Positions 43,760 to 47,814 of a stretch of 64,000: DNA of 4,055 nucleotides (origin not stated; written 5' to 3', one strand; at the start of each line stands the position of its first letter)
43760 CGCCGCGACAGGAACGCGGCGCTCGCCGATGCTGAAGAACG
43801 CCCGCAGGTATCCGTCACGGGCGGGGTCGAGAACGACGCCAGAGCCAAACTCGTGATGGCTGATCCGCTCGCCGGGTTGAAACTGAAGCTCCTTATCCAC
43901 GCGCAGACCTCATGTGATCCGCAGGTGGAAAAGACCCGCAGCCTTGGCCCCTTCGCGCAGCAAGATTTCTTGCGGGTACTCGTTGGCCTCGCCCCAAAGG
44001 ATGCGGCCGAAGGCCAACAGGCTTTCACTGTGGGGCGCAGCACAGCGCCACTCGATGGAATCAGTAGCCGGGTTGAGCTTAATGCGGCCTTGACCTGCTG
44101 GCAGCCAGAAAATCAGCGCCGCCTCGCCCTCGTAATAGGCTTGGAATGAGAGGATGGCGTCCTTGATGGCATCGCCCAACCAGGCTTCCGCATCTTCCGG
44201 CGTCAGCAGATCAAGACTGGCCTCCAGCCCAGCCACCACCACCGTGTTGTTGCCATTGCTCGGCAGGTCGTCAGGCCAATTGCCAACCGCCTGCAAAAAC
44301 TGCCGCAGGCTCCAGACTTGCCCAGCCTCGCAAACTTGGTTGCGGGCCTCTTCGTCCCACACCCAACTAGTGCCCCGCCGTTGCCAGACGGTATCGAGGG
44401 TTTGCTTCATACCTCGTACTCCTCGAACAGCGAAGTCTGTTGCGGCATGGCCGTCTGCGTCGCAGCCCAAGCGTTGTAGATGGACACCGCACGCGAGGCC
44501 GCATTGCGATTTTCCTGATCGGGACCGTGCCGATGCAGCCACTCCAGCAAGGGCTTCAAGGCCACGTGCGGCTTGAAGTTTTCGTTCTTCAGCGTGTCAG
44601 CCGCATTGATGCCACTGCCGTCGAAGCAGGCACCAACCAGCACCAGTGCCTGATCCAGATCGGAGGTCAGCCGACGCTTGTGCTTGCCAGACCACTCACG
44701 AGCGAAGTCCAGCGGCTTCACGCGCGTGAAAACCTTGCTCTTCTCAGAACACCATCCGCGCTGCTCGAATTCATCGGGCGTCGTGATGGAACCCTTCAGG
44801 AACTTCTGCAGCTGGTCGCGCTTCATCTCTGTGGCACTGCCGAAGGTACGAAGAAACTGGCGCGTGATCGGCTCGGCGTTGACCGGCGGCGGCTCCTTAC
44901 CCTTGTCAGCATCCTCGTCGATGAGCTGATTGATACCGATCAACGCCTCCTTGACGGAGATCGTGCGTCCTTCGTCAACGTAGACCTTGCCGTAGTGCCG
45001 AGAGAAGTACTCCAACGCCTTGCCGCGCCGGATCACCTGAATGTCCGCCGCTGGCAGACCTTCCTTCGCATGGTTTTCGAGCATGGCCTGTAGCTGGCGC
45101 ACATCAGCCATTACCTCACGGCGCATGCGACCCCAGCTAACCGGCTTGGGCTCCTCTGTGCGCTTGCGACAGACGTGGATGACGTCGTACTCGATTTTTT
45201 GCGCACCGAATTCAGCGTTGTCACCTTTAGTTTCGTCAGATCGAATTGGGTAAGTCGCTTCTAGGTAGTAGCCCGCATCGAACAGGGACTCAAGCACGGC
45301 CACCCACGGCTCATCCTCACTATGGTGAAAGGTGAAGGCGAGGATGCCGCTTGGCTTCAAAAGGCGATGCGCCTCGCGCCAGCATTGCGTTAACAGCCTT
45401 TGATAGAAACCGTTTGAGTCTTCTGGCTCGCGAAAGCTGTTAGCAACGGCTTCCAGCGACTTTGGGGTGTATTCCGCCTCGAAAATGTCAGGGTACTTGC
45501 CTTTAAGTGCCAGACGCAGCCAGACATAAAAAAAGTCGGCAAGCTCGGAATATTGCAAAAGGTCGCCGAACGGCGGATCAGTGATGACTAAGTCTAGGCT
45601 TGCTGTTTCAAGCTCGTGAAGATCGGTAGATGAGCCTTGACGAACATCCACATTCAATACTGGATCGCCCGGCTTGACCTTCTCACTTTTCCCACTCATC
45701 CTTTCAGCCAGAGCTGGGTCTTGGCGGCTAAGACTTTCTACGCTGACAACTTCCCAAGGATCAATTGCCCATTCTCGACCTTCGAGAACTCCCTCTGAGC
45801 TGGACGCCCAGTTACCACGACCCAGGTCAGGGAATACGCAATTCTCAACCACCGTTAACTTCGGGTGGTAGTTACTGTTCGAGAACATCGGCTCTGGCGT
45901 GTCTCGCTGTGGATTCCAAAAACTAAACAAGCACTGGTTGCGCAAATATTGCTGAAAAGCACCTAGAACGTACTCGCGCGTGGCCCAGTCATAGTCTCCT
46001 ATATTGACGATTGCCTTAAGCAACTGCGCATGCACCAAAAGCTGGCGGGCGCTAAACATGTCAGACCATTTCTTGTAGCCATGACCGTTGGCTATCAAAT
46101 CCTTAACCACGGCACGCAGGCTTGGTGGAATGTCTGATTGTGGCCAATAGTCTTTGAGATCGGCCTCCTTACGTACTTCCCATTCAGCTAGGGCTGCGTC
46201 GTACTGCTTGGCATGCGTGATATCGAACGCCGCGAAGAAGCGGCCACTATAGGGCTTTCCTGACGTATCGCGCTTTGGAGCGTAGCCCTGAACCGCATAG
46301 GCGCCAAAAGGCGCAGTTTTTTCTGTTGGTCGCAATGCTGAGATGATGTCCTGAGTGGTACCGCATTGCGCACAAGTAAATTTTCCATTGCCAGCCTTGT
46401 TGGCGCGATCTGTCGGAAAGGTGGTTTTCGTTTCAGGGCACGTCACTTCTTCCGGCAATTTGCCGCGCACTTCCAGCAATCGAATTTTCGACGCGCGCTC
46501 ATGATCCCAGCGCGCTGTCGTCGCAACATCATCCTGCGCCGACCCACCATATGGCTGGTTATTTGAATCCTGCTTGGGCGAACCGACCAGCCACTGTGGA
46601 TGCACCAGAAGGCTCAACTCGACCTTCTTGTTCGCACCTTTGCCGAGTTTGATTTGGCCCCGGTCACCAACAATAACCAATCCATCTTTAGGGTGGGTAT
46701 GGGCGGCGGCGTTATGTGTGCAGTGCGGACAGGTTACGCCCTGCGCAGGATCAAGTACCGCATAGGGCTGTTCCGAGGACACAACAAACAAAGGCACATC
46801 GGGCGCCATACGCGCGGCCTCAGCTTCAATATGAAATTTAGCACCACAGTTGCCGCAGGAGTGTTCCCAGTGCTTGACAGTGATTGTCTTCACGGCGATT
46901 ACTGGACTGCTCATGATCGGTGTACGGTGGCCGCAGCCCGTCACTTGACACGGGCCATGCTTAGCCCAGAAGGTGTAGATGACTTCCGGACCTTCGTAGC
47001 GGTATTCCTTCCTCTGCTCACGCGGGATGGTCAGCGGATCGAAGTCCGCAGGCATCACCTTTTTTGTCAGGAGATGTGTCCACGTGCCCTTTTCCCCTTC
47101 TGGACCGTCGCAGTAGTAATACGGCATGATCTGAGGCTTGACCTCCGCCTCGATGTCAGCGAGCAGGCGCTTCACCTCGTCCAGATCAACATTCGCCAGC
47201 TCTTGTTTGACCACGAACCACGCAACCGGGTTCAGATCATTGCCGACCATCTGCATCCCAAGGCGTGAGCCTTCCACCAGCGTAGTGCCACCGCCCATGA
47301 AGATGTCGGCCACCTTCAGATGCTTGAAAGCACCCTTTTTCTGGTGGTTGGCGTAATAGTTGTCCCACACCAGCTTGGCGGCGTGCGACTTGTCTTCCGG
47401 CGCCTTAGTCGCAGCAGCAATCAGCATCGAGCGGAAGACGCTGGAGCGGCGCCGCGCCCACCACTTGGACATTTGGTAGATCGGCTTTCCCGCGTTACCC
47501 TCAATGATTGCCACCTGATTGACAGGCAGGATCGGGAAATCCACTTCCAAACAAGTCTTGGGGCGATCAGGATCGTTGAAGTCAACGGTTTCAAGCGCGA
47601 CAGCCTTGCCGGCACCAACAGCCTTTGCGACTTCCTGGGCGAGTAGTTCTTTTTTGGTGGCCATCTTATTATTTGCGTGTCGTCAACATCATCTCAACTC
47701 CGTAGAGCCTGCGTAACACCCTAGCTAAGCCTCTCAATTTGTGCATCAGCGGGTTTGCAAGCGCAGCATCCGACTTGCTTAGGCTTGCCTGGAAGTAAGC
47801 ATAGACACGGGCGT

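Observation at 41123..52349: Six-gene translationally coupled ATPase / PglZ-like / nuclease-like / split methyltransferase / small ORF / SNF2 helicase operon: BREX-3- or Hma-like vocabulary in a non-canonical arrangement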

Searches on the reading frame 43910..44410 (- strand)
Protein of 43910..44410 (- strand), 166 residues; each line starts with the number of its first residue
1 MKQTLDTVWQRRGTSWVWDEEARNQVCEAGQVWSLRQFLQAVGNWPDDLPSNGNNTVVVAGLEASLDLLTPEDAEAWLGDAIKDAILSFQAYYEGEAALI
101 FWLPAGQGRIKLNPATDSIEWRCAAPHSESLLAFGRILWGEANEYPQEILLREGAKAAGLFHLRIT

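Call 4: search_protein_families(library=padloc, proteins=[window:43910-44410:-], max_evalue=0.01)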
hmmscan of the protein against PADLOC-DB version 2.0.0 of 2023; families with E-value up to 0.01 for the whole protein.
window:43910-44410:- (166 aa): 0 families

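Call 5: search_protein_families(library=pfam, proteins=[window:43910-44410:-], max_evalue=0.01)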
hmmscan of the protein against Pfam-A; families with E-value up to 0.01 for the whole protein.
window:43910-44410:- (166 aa): 0 families

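Call 6: search_protein_families(library=ncbifam, proteins=[window:43910-44410:-], max_evalue=0.01)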
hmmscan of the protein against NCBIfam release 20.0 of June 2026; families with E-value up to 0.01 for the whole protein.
window:43910-44410:- (166 aa): 0 families

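Call 35: find_homologous_proteins(query=window:43910-44410:-)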
Query window:43910-44410:- (166 aa): 902 proteins with E <= 0.001 among 1086 candidates; the best 120 are listed.
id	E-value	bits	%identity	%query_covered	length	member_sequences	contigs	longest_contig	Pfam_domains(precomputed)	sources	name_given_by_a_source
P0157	1.6e-105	368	97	100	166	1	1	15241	-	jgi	jgi:hypothetical protein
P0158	2.7e-105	367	98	100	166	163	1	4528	-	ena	-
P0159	1.1e-98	346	92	99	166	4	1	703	-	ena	-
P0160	3.7e-98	344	92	99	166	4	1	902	-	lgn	-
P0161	5.8e-98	344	91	100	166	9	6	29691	-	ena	-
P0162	8.9e-97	340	89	100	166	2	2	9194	-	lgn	-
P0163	1.0e-96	340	89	100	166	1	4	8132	-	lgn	-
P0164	1.8e-96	339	88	100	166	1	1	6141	-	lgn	-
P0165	2.6e-96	338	87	100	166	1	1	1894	-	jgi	-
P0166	3.2e-96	338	88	100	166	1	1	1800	-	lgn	-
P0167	6.5e-96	337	87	100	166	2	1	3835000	-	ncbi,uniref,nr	ncbi:hypothetical protein HF908_02820 [Ralstonia pseudosolanacearum]|uniref:hypothetical protein n=1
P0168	8.2e-96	337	89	100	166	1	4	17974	-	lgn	-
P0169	1.0e-95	336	85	100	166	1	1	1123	-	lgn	-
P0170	1.5e-95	336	87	100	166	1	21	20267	-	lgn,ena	-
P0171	1.5e-95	336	87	100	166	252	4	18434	-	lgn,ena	-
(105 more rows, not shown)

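Call 51: predict_structure(alignment_id=A2)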
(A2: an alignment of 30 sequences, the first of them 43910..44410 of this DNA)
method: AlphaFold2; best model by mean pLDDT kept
length: 166 residues; sequences in the alignment: 30
mean_pLDDT: 43.2   pTM: 0.34
mean pLDDT of the five models: 43.2, 37.8, 37.6, 37.4, 35.9
residues with pLDDT >= 90: 0; 70-90: 0; 50-70: 39; < 50: 127
segments of 3 or more residues with pLDDT < 50: 1-12, 14-18, 20-23, 25-36, 44-70, 96-114, 117-119, 124-128, 133-166
pLDDT, mean of each block of 10 residues (from residue 1): 32 44 46 48 45 39 40 53 57 50 44 47 48 40 33 32 30
secondary structure, 60 per line:
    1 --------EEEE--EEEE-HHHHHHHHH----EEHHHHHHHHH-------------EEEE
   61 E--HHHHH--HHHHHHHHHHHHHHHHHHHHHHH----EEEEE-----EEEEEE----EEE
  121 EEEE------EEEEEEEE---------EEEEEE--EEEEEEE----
elements in order: E9-12 E15-18 H20-28 H35-43 E57-61 H64-68 H71-93 E98-102 E108-113 E118-124 E131-138 E148-153 E156-162

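Call 77: search_protein_families(library=pfam, proteins=[window:43910-44410:-], max_evalue=1)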
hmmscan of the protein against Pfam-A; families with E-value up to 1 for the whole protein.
window:43910-44410:- (166 aa): 0 families

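Call 106: search_protein_families(library=phrogs, proteins=[window:43910-44410:-], max_evalue=0.01)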
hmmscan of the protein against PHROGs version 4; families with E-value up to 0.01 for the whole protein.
window:43910-44410:- (166 aa): 0 families

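Call 111: fold_search(model_id=the predicted structure, library=pdb)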
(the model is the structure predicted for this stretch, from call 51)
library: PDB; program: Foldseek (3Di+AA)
matches with E <= 10: 305; with E <= 0.001: 0
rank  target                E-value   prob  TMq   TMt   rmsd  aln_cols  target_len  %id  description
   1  8rvu_a                1.6e-01  0.10  0.17  0.09  16.8       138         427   14  CryoEM structure of the Elp-Hdr complex of Methanothermobacter marburgensis state 2 (composite structure) (released 2025-05-14)
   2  8rwn_A                4.4e-01  0.13  0.19  0.09  10.4       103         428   13  CryoEM structure of the Hdr(ABC)2 subunits of the Elp-Hdr complex of Methanothermobacter marburgensis (released 2025-05-14)
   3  8rvy_A                5.0e-01  0.12  0.19  0.07  10.2       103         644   12  CryoEM structure of the Elp-Hdr complex of Methanothermobacter marburgensis state 1 (composite structure) (released 2025-05-14)
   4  8rvu_A                6.1e-01  0.11  0.19  0.07  10.5       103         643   12  CryoEM structure of the Elp-Hdr complex of Methanothermobacter marburgensis state 2 (composite structure) (released 2025-05-14)
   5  5kdd_B                8.9e-01  0.14  0.31  0.25  10.8       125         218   10  Apo-structure of humanised RadA-mutant humRadA22 (released 2016-10-19)
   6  9wpn_F                1.0e+00  0.08  0.23  0.16  11.6       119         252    8  Crystal structure of the nitrilase superfamily protein CJ1056C from Campylobacter jejuni in space group P212121 (released 2025-10-08)
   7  9wpn_A                1.0e+00  0.08  0.21  0.15  11.0       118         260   11  Crystal structure of the nitrilase superfamily protein CJ1056C from Campylobacter jejuni in space group P212121 (released 2025-10-08)
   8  9wpn_D                1.1e+00  0.09  0.22  0.16  10.6       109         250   12  Crystal structure of the nitrilase superfamily protein CJ1056C from Campylobacter jejuni in space group P212121 (released 2025-10-08)
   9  5odi_A                1.1e+00  0.05  0.18  0.06  14.2       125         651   12  Heterodisulfide reductase / [NiFe]-hydrogenase complex from Methanothermococcus thermolithotrophicus cocrystallized wi (released 2017-08-30)
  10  5odc_A                1.1e+00  0.08  0.19  0.07  10.6       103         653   10  Heterodisulfide reductase / [NiFe]-hydrogenase complex from Methanothermococcus thermolithotrophicus at 2.3 A resoluti (released 2017-08-30)
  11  4g2s_A                1.1e+00  0.06  0.15  0.21  10.7        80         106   12  Crystal structure of a Salmonella type III secretion system protein (released 2013-05-15)
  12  8zwo_E                1.2e+00  0.12  0.20  0.12   5.4        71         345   17  Structure of CTF18-PCNA with ATP (released 2025-06-18)
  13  2z43_B                1.3e+00  0.09  0.31  0.20  11.6       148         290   13  Structure of a twinned crystal of RadA (released 2007-11-13)
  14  3etl                  1.4e+00  0.09  0.29  0.18  10.6       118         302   16  RadA recombinase from Methanococcus maripaludis in complex with AMPPNP (released 2009-05-05)
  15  5lbi                  1.6e+00  0.10  0.30  0.25  10.2       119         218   11  Apo-structure of humanised RadA-mutant humRadA3 (released 2016-10-26)
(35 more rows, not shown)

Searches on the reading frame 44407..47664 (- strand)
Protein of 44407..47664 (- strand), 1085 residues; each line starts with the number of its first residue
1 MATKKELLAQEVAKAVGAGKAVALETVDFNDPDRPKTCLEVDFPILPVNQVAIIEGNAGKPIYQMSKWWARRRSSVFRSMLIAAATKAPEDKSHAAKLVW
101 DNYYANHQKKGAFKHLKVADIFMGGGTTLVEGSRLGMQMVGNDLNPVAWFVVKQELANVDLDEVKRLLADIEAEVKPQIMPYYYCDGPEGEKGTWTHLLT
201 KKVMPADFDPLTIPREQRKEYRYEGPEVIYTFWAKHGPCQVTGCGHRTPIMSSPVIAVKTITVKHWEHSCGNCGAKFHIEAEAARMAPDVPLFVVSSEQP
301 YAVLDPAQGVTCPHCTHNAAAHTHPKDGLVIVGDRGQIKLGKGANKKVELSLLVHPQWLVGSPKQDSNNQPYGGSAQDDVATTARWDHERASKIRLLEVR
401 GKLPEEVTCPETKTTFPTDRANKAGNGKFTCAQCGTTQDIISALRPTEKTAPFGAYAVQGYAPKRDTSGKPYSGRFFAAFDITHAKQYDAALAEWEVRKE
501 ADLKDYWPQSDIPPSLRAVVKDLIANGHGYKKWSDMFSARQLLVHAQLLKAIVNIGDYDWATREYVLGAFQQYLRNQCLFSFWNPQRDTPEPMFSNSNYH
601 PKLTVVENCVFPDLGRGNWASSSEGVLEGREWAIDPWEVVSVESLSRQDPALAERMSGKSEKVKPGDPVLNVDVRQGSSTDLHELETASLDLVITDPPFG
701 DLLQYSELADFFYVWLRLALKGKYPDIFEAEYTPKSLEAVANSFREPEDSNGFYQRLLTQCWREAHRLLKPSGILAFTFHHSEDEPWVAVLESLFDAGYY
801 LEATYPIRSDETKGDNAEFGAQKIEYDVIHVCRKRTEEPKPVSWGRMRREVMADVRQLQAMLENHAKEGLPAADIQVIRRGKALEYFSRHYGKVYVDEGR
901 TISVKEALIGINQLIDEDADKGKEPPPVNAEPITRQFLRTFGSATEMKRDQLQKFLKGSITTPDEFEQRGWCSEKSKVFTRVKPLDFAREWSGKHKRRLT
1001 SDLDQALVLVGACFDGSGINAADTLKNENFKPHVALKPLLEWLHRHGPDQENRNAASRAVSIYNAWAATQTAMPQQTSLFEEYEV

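Call 4: search_protein_families(library=padloc, proteins=[window:44407-47664:-], max_evalue=0.01)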
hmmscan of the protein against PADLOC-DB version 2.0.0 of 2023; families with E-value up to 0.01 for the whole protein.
window:44407-47664:- (1085 aa): 30 families (the best 25 are shown)
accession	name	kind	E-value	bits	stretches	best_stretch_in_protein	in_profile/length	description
PDLC00661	HmaB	-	3.4e-39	132.4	2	681-922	560-812/973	DNA-adenine methylase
PDLC00660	HmaB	-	5e-38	128.6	2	684-919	562-809/967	DNA-adenine methylase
PDLC02541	PglX|PglXI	-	3.1e-21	73.2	1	671-800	475-589/919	PglXI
PDLC03233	MTase_II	-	5.4e-19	66.2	2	672-842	476-650/731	Type II methyltransferase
PDLC02189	DUF1156_MTase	-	5.3e-18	62.6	2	683-862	541-706/944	-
PDLC03314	MTase_II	-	1e-14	51.6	2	668-840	526-684/944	Type II methyltransferase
PDLC03346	MTase_II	-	1e-13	47.9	1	686-832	604-734/1068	Type II methyltransferase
PDLC03312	MTase_II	-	6.5e-13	45.3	1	674-834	1113-1266/1344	Type II methyltransferase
PDLC03325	MTase_II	-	2.8e-12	44.1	2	118-173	95-150/426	Type II methyltransferase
PDLC03352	MTase_II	-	4.8e-12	42.5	2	672-721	550-597/1023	Type II methyltransferase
PDLC03367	MTase_II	-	1.5e-09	34.8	2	115-177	42-104/633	Type II methyltransferase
PDLC03319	MTase_II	-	1.9e-09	34.9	2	684-796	286-385/503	Type II methyltransferase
PDLC03322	MTase_II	-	5.3e-09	33.5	1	116-179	66-129/446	Type II methyltransferase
PDLC04134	mad2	-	3.6e-08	30.7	1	668-847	337-450/492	mads_2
PDLC03239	MTase_II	-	1.3e-07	28.7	1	117-179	95-157/442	Type II methyltransferase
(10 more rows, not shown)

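Call 5: search_protein_families(library=pfam, proteins=[window:44407-47664:-], max_evalue=0.01)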
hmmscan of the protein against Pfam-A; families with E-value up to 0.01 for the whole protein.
window:44407-47664:- (1085 aa): 4 families
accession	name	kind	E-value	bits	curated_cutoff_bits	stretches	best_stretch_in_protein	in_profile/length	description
PF01555.25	N6_N4_Mtase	-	9e-08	32.8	26.7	1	691-838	2-110/221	DNA methylase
PF01170.24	UPF0020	-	0.00053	20.2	22.3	0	671-705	104-137/197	RMKL-like, methyltransferase domain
PF06634.17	DUF1156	-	0.0083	16.7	24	0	43-90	2-51/73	Protein of unknown function (DUF1156)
PF08241.18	Methyltransf_11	-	0.0085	17.2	21.2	0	759-777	77-95/95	Methyltransferase domain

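Call 6: search_protein_families(library=ncbifam, proteins=[window:44407-47664:-], max_evalue=0.01)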
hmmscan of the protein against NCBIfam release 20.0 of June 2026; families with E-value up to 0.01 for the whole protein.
window:44407-47664:- (1085 aa): 1 family
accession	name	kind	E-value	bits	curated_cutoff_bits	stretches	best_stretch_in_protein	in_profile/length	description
NF042963.1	DUF1156_antiphage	equivalog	8.9e-24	83.7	1000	2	687-876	571-750/960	anti-phage-associated DUF1156 domain-containing protein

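Call 100: search_solved_structures(query=window:44407-47664:-, max_evalue=0.01)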
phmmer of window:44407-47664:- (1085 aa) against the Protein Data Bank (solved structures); distinct sequences matched with E-value up to 0.01: 0.
